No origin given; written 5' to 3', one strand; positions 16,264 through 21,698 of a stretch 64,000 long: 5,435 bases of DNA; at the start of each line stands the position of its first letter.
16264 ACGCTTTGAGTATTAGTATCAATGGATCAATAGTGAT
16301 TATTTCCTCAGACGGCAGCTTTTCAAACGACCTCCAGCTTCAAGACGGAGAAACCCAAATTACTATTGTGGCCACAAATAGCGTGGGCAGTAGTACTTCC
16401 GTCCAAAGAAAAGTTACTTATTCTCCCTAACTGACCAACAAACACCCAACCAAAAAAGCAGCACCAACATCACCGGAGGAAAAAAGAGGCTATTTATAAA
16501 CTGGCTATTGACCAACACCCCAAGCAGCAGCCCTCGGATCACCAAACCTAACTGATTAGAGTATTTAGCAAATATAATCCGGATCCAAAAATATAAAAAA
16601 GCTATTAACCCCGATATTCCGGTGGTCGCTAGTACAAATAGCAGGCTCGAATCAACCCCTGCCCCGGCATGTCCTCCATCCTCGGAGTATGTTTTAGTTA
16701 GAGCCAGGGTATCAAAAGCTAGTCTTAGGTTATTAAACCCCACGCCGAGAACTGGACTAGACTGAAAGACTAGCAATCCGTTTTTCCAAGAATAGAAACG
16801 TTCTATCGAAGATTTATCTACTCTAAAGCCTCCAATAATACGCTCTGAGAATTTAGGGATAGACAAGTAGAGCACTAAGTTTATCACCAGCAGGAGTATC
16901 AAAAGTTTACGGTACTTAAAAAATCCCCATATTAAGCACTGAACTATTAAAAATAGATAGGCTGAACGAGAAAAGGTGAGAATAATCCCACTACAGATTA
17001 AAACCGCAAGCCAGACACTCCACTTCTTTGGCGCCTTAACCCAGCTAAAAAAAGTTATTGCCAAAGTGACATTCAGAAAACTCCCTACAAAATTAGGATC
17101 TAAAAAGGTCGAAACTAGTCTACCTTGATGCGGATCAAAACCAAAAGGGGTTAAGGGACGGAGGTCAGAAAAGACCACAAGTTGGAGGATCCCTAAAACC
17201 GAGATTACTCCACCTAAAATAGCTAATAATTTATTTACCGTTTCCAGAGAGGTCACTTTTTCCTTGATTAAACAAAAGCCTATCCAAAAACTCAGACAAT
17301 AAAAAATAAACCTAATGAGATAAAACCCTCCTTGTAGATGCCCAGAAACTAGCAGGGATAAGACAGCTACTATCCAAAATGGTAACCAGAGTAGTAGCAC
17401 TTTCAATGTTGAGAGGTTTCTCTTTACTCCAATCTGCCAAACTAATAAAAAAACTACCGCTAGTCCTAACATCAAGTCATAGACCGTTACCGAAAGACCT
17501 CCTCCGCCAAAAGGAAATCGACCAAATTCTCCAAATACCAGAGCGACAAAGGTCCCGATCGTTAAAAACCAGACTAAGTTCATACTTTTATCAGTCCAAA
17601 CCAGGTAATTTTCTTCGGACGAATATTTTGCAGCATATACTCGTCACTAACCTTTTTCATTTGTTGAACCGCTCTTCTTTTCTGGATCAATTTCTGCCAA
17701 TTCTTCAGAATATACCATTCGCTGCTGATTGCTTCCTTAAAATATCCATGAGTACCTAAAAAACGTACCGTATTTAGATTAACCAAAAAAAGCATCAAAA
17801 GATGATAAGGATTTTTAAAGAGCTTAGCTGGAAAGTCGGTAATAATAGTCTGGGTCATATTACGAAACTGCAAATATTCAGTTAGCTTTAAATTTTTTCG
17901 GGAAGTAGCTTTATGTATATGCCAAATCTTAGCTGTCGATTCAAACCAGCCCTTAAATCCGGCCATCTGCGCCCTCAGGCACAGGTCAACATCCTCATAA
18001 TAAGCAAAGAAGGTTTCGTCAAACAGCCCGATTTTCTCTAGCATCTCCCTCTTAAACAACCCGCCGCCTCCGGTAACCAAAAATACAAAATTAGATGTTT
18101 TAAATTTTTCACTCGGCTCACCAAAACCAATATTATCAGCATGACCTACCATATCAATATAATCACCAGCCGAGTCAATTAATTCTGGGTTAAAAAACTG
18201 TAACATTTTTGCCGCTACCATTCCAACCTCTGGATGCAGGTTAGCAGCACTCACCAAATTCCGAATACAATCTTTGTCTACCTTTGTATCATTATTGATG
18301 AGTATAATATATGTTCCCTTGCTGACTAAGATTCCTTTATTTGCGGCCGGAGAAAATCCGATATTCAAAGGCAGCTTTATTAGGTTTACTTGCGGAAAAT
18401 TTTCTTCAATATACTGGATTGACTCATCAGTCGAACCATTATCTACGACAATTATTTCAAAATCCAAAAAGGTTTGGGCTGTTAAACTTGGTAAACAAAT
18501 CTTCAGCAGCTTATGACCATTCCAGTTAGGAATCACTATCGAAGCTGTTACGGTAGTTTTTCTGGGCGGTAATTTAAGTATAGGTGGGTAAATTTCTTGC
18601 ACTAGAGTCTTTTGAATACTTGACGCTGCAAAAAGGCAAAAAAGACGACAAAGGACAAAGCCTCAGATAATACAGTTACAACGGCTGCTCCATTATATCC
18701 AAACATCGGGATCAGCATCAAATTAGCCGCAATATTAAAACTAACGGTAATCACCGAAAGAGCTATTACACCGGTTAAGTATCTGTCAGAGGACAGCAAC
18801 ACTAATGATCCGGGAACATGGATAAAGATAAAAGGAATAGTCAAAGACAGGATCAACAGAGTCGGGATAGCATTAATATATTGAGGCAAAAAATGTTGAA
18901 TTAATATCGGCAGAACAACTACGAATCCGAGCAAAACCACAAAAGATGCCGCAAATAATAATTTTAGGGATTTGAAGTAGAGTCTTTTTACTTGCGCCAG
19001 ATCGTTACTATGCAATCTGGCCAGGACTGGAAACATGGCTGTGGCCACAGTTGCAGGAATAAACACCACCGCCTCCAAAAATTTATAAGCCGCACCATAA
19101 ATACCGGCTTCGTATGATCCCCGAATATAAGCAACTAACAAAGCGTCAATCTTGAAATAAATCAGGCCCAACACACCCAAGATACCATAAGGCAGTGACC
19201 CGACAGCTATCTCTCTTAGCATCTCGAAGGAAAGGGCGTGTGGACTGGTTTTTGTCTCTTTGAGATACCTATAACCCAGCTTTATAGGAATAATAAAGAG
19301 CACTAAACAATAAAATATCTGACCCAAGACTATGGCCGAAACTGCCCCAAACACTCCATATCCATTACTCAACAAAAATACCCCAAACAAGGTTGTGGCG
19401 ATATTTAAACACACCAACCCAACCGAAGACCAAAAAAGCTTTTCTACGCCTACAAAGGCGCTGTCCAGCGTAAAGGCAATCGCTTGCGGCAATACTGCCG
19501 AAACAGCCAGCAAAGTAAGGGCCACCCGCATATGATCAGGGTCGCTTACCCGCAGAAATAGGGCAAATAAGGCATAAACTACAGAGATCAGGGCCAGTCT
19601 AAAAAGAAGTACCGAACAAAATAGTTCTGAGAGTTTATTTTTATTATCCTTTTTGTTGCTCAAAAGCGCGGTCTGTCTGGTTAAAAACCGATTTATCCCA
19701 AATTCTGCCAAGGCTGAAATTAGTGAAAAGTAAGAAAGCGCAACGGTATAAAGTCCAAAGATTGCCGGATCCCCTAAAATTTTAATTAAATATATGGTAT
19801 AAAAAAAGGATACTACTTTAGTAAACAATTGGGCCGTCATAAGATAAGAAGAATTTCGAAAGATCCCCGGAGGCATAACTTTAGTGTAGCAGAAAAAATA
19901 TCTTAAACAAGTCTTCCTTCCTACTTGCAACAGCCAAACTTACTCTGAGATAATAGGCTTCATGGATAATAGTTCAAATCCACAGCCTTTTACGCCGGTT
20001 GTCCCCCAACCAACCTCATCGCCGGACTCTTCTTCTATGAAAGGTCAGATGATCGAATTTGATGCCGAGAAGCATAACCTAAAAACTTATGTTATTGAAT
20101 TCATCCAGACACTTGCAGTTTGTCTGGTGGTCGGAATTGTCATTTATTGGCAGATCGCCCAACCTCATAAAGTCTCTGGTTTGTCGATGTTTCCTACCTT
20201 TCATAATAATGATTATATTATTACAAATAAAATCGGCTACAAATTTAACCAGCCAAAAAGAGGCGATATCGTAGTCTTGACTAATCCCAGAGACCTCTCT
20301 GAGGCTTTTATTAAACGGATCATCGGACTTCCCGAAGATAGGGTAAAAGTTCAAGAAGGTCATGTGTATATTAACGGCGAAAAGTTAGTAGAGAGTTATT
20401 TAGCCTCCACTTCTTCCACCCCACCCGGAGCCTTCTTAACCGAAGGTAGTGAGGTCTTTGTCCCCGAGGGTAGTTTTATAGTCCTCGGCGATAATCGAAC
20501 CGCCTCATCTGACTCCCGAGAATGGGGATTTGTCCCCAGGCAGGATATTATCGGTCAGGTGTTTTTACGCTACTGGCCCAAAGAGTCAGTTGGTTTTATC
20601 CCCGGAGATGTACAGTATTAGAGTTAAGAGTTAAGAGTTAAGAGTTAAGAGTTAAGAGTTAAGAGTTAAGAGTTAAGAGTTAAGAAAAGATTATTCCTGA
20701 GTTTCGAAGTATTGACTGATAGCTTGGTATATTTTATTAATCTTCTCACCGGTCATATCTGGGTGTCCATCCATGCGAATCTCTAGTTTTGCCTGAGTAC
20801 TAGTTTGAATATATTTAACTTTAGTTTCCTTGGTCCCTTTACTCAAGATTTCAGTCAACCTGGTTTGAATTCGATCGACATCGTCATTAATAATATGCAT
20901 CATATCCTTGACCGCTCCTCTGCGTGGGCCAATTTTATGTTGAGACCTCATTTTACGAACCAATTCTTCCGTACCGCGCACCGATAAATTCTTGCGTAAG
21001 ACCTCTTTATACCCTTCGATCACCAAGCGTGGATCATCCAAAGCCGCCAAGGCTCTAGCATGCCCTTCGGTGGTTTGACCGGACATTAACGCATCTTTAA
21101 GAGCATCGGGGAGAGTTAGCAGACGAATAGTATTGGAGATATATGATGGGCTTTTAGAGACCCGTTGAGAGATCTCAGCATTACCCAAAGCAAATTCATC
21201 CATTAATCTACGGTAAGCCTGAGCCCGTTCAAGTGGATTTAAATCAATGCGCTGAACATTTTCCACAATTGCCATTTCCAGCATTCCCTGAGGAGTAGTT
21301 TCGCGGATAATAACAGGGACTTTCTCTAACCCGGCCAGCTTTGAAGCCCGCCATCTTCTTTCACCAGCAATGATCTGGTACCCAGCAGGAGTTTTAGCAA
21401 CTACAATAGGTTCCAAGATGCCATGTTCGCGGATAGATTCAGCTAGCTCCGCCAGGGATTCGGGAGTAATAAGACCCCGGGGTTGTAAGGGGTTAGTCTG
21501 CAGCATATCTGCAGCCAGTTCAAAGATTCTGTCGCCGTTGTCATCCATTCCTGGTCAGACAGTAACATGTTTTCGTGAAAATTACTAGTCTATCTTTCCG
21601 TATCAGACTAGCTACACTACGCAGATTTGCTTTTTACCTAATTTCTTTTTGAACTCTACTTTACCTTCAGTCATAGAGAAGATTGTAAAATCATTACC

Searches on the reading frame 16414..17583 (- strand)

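Call 11: search_protein_families(library=pfam, proteins=[window:16414-17583:-], max_evalue=0.001)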
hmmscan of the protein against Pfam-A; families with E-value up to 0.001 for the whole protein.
window:16414-17583:- (389 aa): 1 family
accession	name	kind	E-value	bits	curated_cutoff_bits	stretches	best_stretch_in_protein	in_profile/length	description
PF04932.20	Wzy_C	-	1.5e-16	60.9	31.7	1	192-330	2-149/149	O-Antigen ligase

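Call 62: search_protein_families(library=ncbifam, proteins=[window:16414-17583:-], max_evalue=0.01)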
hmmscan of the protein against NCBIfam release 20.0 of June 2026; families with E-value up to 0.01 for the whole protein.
window:16414-17583:- (389 aa): 0 families

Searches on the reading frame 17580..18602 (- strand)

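Call 11: search_protein_families(library=pfam, proteins=[window:17580-18602:-], max_evalue=0.001)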
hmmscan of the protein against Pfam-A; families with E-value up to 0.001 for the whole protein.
window:17580-18602:- (340 aa): 4 families
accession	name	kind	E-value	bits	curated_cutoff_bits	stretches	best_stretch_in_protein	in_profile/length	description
PF00535.33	Glycos_transf_2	-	1.7e-24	87.1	23.3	1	21-191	1-167/168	Glycosyl transferase family 2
PF13641.12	Glyco_tranf_2_3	-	2e-14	54.6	27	1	21-236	4-219/230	Glycosyltransferase like family 2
PF13632.12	Glyco_trans_2_3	-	2e-09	38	27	1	98-233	1-128/198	Glycosyl transferase family group 2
PF10111.15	Glyco_tranf_2_2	-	2.1e-06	27.9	27.3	1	22-212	2-200/276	Glycosyltransferase like family 2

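Call 62: search_protein_families(library=ncbifam, proteins=[window:17580-18602:-], max_evalue=0.01)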
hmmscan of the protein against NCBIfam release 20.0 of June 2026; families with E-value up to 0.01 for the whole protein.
window:17580-18602:- (340 aa): 26 families (the best 25 are shown)
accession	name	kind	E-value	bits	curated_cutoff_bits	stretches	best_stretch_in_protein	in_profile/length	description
TIGR03937.1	PgaC_IcaA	equivalog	5.9e-20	71.6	422.3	1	14-230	41-252/407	poly-beta-1,6-N-acetyl-D-glucosamine synthase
NF041875.1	EPS_EpsD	equivalog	1.2e-19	70.9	370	2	21-117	2-101/325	exopolysaccharide biosynthesis glycosyltransferase EpsD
TIGR03965.1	mycofact_glyco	equivalog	1.4e-19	70.4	280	1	17-234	73-286/467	mycofactocin biosynthesis glycosyltransferase MftF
NF007482.0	PRK10073.1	equivalog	2.3e-19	69.6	423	1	17-121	5-111/334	glycosyltransferase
TIGR03111.1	glyc2_xrt_Gpos1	hypoth_equivalog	1.5e-16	60.2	363.95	1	19-206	50-243/439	TIGR03111 family XrtG-associated glycosyltransferase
NF038299.1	EPS_HpsN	equivalog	3.2e-16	59.2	425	1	20-233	3-225/317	hormogonium polysaccharide biosynthesis glycosyltransferase HpsN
TIGR01556.1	rhamnosyltran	subfamily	3.6e-14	52.6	200.55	1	47-228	21-200/281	rhamnosyltransferase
NF038302.1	EPS_HpsE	equivalog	3.7e-12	45.8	300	1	21-275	4-269/307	hormogonium polysaccharide biosynthesis glycosyltransferase HpsE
TIGR04283.1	glyco_like_mftF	equivalog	8.5e-12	45.1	182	1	21-215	2-173/221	TIGR04283 family arsenosugar biosynthesis glycosyltransferase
NF047683.1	TeichurnBiosyTuaG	equivalog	1e-10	41.7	400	1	19-115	7-106/252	teichuronic acid biosynthesis protein TuaG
TIGR04242.1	nodulat_NodC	equivalog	1.6e-09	37.3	550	1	19-133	49-168/395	chitooligosaccharide synthase NodC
NF050050.1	ProtGlycPglI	equivalog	3.8e-09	36.3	500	1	20-120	4-108/306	GalNAc(5)-diNAcBac-PP-undecaprenol beta-1,3-glucosyltransferase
NF045692.1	OglycostaseCruG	equivalog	4.1e-09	35.8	600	1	16-228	39-255/386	2'-O-glycosyltransferase CruG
TIGR04195.1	S_glycosyl_SunS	equivalog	5.2e-09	35.4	350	1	17-111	58-146/421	SunS family peptide S-glycosyltransferase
NF007453.0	PRK10018.1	equivalog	4.1e-08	33.2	382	1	19-107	7-98/280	colanic acid biosynthesis glycosyltransferase WcaA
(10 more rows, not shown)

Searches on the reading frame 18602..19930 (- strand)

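Call 11: search_protein_families(library=pfam, proteins=[window:18602-19930:-], max_evalue=0.001)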
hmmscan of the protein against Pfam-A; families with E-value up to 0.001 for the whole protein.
window:18602-19930:- (442 aa): 2 families
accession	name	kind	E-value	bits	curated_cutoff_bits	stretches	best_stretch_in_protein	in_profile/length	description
PF01943.22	Polysacc_synt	-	2.1e-23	83.6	28.2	1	24-307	2-274/274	Polysaccharide biosynthesis protein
PF13440.11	Polysacc_synt_3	-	8.3e-12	45.4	23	1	55-348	8-284/293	Polysaccharide biosynthesis protein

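Call 71: search_protein_families(library=ncbifam, proteins=[window:18602-19930:-], max_evalue=0.00001)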
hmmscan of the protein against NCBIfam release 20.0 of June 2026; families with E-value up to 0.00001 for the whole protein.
window:18602-19930:- (442 aa): 4 families
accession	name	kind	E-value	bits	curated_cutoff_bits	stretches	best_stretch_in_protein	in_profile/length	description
TIGR02900.1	spore_V_B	equivalog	1.1e-08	34.3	372.3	1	24-439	2-436/488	stage V sporulation protein B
NF041871.1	Wzx_EPS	equivalog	3e-07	29.5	800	1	23-429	2-397/492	exopolysaccharide biosynthesis flippase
NF047674.1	TeichurnBiosyTuaB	equivalog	4.3e-06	26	580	1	87-378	65-349/469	teichuronic acid biosynthesis protein TuaB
NF050818.1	PolSacchBiosHfsF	equivalog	4.8e-06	25.9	700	0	38-432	17-401/468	polysaccharide biosynthesis protein HfsF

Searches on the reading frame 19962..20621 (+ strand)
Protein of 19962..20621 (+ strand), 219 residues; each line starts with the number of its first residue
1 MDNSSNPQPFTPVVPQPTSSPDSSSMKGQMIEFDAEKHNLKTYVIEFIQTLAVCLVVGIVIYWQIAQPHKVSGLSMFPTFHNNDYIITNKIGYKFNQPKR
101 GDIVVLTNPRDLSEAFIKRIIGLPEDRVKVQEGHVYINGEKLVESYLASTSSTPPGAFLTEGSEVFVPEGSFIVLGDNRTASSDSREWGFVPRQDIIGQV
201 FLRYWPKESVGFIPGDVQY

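Call 11: search_protein_families(library=pfam, proteins=[window:19962-20621:+], max_evalue=0.001)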
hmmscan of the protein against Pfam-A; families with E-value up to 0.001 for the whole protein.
window:19962-20621:+ (219 aa): 2 families
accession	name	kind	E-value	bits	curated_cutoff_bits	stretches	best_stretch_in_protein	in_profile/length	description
PF10502.14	Peptidase_S26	-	5.6e-47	160.2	22.9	1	45-205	2-168/168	Signal peptidase, peptidase S26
PF00717.28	Peptidase_S24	-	4.7e-05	23.5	23.3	1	70-129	39-90/116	Peptidase S24-like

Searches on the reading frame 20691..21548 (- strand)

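Call 11: search_protein_families(library=pfam, proteins=[window:20691-21548:-], max_evalue=0.001)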
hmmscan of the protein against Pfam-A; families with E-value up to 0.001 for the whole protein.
window:20691-21548:- (285 aa): 2 families
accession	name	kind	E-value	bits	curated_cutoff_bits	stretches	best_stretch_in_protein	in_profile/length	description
PF02195.25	ParB_N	-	2.2e-32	111.4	26.3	1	8-99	3-95/95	ParB N-terminal domain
PF17762.8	HTH_ParB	-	1.3e-31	109.2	22.6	1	102-201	2-101/102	ParB HTH domain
